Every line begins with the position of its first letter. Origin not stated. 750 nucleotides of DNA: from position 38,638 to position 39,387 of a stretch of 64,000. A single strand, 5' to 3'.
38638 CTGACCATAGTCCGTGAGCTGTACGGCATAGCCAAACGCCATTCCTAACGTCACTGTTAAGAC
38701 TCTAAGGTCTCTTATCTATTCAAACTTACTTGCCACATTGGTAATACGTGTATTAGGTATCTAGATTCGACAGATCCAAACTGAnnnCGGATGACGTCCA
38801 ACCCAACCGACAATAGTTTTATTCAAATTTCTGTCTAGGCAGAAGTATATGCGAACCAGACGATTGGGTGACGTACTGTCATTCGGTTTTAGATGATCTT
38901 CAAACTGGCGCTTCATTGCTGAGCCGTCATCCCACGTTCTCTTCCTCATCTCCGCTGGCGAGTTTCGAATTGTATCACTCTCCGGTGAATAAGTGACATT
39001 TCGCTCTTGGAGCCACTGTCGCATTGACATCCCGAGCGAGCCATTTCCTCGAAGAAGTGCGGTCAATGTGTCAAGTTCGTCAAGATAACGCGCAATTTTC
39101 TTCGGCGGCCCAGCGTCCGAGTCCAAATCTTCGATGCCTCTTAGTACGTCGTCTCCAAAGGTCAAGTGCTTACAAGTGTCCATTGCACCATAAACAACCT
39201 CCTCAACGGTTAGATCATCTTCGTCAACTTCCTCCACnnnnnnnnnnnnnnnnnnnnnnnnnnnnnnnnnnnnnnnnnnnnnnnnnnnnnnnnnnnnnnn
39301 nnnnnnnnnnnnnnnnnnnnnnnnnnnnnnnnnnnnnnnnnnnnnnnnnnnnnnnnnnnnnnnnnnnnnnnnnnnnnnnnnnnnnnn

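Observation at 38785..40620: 528-aa coiled-coil/RelE-like protein occupying the toxin slot of a phd operon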

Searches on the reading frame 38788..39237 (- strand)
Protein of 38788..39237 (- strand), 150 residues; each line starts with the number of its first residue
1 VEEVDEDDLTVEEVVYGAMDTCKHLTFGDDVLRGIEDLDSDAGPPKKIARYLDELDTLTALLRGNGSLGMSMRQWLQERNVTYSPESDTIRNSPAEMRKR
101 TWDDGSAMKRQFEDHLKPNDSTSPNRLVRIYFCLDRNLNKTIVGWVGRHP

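Call 44: predict_structure(alignment_id=A2)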
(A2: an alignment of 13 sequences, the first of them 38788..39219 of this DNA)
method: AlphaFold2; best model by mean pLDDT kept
length: 144 residues; sequences in the alignment: 13
mean_pLDDT: 92.5   pTM: 0.88
mean pLDDT of the five models: 92.5, 91.9, 91.8, 90.5, 89.4
residues with pLDDT >= 90: 114; 70-90: 29; 50-70: 1; < 50: 0
segments of 3 or more residues with pLDDT < 50: none
pLDDT, mean of each block of 10 residues (from residue 1): 89 97 94 88 97 94 94 95 94 93 94 81 94 95 88
secondary structure, 60 per line:
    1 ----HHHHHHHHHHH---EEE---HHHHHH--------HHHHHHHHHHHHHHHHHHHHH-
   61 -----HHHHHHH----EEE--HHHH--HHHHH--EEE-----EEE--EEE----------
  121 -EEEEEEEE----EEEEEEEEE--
elements in order: H5-15 E19-21 H25-30 H39-59 H66-72 E77-79 H82-85 H88-92 E95-97 E103-105 E108-110 E122-129 E134-142

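Call 47: fold_search(model_id=the predicted structure, library=pdb)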
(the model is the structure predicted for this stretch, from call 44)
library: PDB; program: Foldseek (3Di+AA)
matches with E <= 10: 109; with E <= 0.001: 0
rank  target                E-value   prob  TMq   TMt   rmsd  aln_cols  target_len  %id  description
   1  2khe_MODEL_1_A        2.7e-01  0.35  0.30  0.43   7.8       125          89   14  Solution Structure of the Bacterial Toxin Rele from Thermus Thermophilus HB8 (released 2010-03-31)
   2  9g12_B                4.2e-01  0.33  0.32  0.47   6.0       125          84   11  Mycobacterium tuberculosis RelBE1 toxin-antitoxin system; rv1247c (relB1 antitoxin), rv1246c (relE1 toxin) (released 2025-12-17)
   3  3g5o_B                1.7e+00  0.14  0.32  0.49   5.9       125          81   10  The crystal structure of the toxin-antitoxin complex RelBE2 (Rv2865-2866) from Mycobacterium tuberculosis (released 2009-04-14)
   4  4fxe_E                1.7e+00  0.12  0.29  0.43   7.1       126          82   13  Crystal structure of the intact E. coli RelBE toxin-antitoxin complex (released 2012-08-29)
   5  6iot_B                2.1e+00  0.06  0.28  0.20   9.0       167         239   11  The ligand binding domain of Mlp24 with arginine (released 2019-03-20)
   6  4ovm_D                2.1e+00  0.02  0.17  0.19  14.6       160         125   11  Crystal structure of SgcJ protein from Streptomyces carzinostaticus (released 2013-12-25)
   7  4fes_A                2.1e+00  0.02  0.17  0.08  18.6       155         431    8  Structure of OSH4 in complex with cholesterol analogs (released 2013-06-12)
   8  5ezv_A                2.2e+00  0.01  0.15  0.07  19.6       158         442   11  X-ray crystal structure of AMP-activated protein kinase alpha-2/alpha-1 RIM chimaera (alpha-2(1-347)/alpha-1(349-401)/ (released 2016-03-09)
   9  4fxh_B                2.3e+00  0.11  0.30  0.41   6.5       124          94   11  Crystal structure of the isolated E. coli RelE toxin, P212121 form (released 2012-08-29)
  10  4ovm_B                2.5e+00  0.02  0.16  0.18   7.1        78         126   13  Crystal structure of SgcJ protein from Streptomyces carzinostaticus (released 2013-12-25)
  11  7xbj_A                2.8e+00  0.13  0.35  0.19   6.9       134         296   10  Txp40, an insecticidal toxin protein from Xenorhabdus nematophila (released 2023-03-29)
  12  5ycl_D                3.0e+00  0.08  0.28  0.39   5.5       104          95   10  Crystal structure of HigBA complex from Shigella flexneri (released 2018-09-19)
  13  7xsi_A                3.0e+00  0.01  0.15  0.16  14.3       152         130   14  SdnG, a Diels Alderase catalyzed the formation of norbornene skeleton in Sordarin biosynthetic pathway (released 2022-12-28)
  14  8xnw_C                3.2e+00  0.10  0.19  0.14   3.0        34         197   20  Respiratory complex Peripheral Arm of CI, close form B, focus-refined map of type II, Wild type mouse under Cold Accli (released 2024-10-30)
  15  8ibd_C                3.2e+00  0.10  0.19  0.14   3.0        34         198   20  Respiratory complex CI:CIII2, type II, Wild type mouse under cold temperature (released 2024-09-18)
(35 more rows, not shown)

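Call 48: search_protein_families(library=pfam, alignment_id=A2, max_evalue=10)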
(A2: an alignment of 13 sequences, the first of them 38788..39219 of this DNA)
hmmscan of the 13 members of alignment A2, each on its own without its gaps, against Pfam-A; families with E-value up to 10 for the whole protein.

A. member 1, window:38788-39219:- (144 aa): 0 families

B. families by the number of members that match (of 13 scanned): 5 families
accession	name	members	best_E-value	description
PF06778.18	Chlor_dismutase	1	0.025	Chlorite dismutase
PF00243.23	NGF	1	0.051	Nerve growth factor family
PF25797.1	PDF2_C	1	0.058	PDF2-like, C-terminal domain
PF12833.13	HTH_18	1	0.16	Helix-turn-helix domain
PF11847.13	GT-C_AftD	1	0.18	Alpha-(1->3)-arabinofuranosyltransferase, N-terminal GT-C domain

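Call 49: search_solved_structures(query=A2, max_evalue=10, show_alignments=2)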
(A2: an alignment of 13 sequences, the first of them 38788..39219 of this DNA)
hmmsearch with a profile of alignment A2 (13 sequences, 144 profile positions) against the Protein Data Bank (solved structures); distinct sequences matched with E-value up to 10: 7.
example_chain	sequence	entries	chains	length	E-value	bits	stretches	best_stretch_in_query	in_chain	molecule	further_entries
5h78_A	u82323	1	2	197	0.071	16.7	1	8-72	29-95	cAMP-dependent protein kinase type II-alpha regulatory subunit,DHR14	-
5h7c_A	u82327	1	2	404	0.11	16.1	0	25-72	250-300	Immunoglobulin G-binding protein A, DHR14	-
5cwh_A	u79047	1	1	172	0.13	15.9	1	23-72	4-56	Designed helical repeat protein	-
8oow_A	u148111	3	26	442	0.42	14.2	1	17-105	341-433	Glutamine synthetase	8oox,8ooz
8xku_A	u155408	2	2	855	1.2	12.7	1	44-118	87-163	Probable inactive ATP-dependent zinc metalloprotease FTSHI 4, chloroplastic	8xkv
6w2v_A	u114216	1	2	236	1.5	12.4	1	23-77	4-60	Junction 23 DHR14-DHR18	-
7aor_m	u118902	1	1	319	1.5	12.4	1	29-86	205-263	bS18m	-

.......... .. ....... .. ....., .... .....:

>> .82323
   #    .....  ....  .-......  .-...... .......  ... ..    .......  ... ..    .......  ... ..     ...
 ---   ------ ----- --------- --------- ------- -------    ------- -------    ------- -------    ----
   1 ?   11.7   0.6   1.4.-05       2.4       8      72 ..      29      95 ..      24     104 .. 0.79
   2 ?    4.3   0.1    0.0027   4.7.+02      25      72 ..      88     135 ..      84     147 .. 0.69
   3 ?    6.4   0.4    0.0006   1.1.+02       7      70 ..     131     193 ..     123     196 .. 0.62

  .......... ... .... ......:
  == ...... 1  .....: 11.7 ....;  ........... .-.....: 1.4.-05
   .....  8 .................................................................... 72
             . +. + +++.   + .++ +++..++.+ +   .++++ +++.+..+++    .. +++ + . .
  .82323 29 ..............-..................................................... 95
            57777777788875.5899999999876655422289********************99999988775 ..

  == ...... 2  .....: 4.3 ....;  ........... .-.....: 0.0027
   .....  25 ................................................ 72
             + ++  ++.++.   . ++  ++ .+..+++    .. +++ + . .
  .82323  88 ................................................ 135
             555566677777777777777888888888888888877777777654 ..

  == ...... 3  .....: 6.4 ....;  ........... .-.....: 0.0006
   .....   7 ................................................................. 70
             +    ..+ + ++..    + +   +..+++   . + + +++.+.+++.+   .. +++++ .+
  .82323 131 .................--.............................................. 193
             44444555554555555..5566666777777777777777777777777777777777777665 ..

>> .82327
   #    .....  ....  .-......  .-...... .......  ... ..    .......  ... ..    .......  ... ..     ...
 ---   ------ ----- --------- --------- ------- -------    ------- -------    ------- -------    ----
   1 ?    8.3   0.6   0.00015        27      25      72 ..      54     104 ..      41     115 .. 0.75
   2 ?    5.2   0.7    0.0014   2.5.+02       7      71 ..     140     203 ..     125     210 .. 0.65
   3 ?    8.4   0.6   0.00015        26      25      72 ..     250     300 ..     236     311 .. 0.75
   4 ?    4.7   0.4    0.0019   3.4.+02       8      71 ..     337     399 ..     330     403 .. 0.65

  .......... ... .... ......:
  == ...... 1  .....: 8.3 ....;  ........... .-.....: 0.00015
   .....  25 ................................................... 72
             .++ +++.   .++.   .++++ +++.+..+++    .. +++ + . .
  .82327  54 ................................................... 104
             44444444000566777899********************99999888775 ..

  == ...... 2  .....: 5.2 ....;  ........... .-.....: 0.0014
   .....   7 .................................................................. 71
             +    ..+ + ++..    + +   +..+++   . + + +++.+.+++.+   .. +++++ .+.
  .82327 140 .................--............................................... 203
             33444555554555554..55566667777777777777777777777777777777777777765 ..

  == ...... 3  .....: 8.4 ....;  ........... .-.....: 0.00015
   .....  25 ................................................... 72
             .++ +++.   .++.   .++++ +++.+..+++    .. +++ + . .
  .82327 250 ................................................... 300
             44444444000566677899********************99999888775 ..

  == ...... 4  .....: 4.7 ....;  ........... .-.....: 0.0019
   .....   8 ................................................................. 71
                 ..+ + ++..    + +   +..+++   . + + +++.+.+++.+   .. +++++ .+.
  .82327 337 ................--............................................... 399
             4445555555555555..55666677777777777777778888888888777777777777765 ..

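Call 69: search_solved_structures(query=A4, max_evalue=10, show_alignments=3)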
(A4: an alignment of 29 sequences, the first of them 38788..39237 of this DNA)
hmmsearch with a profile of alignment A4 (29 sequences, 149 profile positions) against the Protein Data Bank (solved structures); distinct sequences matched with E-value up to 10: 10.
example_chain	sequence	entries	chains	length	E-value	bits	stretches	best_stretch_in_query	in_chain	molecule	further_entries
5h7c_A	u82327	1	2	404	0.045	17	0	8-75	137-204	Immunoglobulin G-binding protein A, DHR14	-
5cwh_A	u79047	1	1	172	0.083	16.1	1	8-74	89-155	Designed helical repeat protein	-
5h78_A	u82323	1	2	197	0.19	15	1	5-75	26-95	cAMP-dependent protein kinase type II-alpha regulatory subunit,DHR14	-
9v39_A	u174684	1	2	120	0.69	13.1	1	3-73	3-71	De novo designed serotonin binder SROb2_30, chain A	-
6w2v_A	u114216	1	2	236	1.4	12.1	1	37-67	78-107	Junction 23 DHR14-DHR18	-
4eqb_A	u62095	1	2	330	1.4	12.1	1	40-121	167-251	Spermidine/putrescine ABC superfamily ATP binding cassette transporter, binding protein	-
3gr5_A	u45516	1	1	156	1.5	12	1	5-61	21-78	EscC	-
8fbk_A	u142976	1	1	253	2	11.6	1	2-75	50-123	KWOCA_65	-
8oyy_A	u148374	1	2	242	3.4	10.9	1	9-72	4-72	De novo designed soluble GPCR-like protein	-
9r1o_A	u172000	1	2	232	5.5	10.2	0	28-74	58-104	sc-apCC-6-DPH-NR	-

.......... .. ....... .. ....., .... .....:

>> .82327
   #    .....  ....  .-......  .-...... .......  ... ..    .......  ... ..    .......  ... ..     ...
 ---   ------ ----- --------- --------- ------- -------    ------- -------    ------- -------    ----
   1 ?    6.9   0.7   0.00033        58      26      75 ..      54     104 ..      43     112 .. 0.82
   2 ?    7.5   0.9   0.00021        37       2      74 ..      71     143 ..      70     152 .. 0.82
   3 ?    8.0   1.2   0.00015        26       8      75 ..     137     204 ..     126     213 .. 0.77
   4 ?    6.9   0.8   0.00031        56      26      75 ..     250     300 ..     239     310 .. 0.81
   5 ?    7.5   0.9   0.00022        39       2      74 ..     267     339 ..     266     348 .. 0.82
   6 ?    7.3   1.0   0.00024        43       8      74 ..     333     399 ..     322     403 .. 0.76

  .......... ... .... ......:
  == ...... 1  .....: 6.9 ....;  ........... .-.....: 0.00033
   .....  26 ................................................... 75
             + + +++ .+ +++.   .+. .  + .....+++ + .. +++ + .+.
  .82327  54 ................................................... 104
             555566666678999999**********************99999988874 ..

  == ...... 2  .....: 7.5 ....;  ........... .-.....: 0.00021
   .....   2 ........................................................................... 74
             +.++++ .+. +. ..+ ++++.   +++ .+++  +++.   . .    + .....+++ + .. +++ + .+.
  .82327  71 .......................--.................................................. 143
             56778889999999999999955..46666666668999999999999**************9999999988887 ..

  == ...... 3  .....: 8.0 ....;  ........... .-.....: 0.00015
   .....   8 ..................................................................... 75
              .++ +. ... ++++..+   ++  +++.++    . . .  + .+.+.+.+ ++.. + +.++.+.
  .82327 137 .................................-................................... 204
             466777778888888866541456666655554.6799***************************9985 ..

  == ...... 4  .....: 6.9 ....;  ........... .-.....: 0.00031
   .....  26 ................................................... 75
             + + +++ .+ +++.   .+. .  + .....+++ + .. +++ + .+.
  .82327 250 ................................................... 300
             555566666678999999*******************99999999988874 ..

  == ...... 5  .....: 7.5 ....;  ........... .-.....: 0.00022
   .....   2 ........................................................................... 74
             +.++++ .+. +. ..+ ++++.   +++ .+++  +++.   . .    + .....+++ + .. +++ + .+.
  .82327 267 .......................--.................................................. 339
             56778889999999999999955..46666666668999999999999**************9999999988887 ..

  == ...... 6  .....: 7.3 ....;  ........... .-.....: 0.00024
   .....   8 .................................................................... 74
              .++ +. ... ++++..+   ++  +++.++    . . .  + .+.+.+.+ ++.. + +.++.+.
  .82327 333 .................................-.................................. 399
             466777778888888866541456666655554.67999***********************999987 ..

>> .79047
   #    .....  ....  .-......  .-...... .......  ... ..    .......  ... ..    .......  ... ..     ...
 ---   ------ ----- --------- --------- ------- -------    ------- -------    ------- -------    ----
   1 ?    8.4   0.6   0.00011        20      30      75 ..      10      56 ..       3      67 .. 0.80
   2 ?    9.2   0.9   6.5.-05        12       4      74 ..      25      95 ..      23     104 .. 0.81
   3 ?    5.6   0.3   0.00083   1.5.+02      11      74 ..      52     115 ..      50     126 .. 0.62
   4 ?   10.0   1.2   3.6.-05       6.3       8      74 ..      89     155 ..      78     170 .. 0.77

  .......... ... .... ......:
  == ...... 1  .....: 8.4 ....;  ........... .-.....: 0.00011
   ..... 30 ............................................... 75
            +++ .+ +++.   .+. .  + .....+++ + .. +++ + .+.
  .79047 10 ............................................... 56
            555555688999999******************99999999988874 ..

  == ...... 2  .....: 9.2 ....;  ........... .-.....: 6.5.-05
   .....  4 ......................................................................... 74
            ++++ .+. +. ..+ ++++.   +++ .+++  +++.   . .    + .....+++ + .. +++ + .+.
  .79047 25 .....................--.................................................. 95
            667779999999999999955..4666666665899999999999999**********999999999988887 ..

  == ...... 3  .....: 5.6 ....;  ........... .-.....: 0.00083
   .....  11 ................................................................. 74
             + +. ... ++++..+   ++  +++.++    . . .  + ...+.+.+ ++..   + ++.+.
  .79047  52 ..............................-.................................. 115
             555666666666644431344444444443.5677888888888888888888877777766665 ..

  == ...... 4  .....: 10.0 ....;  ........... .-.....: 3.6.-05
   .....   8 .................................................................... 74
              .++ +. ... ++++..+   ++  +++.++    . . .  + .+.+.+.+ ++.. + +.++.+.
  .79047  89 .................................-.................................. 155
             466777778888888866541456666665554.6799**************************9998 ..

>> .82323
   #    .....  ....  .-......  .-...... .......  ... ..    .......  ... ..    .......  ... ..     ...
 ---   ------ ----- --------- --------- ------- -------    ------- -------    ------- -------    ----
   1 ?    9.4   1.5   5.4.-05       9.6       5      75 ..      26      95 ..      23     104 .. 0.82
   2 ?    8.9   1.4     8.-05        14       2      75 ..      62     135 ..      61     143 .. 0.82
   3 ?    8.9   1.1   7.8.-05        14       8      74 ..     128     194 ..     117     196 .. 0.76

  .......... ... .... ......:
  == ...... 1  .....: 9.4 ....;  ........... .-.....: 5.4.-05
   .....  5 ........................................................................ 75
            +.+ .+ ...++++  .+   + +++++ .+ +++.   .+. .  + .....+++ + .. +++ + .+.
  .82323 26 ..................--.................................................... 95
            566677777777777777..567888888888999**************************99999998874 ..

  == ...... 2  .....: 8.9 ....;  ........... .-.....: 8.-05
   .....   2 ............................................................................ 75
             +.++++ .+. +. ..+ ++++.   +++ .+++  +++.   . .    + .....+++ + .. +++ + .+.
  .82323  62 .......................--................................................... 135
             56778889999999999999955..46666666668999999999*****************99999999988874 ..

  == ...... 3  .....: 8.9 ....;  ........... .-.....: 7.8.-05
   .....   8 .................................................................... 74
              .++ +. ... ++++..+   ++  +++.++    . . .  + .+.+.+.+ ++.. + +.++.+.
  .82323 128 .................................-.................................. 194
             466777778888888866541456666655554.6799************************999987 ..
